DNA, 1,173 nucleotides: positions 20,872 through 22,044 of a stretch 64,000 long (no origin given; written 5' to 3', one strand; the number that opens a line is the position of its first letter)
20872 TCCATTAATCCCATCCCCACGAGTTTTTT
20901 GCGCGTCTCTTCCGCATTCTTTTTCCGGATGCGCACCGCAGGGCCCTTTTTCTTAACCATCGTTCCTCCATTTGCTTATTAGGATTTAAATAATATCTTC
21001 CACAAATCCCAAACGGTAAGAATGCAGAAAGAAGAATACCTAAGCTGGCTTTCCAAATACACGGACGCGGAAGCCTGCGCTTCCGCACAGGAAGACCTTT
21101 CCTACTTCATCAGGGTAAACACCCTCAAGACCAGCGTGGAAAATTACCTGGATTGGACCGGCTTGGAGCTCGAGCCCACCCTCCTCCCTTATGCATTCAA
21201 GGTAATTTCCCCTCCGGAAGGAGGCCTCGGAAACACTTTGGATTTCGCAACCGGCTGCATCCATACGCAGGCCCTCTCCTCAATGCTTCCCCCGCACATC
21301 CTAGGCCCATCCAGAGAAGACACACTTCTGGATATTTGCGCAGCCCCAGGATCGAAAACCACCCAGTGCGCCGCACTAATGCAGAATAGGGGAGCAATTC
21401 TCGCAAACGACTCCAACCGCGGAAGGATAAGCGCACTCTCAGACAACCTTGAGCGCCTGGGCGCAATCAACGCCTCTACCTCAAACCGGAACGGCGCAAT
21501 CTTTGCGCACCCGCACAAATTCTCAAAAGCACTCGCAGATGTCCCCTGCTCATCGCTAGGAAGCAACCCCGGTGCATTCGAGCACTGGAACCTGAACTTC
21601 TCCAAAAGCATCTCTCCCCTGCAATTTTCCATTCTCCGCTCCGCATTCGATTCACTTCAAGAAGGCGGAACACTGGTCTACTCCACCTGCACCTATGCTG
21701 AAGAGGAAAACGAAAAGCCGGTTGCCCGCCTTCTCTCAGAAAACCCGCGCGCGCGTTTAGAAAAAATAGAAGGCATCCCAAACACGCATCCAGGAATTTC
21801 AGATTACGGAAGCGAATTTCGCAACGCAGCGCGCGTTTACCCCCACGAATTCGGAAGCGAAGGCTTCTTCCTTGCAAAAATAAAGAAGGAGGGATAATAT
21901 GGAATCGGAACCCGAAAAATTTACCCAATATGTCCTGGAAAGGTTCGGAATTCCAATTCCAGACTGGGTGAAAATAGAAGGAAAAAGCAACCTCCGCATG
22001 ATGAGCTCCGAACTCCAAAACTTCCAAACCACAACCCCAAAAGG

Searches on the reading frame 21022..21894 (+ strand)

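Call 28: search_protein_families(library=pfam, proteins=[window:21022-21894:+], max_evalue=0.001)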
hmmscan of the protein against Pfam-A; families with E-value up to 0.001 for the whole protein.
window:21022-21894:+ (291 aa): 1 family
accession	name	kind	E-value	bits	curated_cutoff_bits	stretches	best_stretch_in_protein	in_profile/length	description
PF01189.24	Methyltr_RsmB-F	-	1.6e-40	139.4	27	1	93-288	3-199/199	16S rRNA methyltransferase RsmB/F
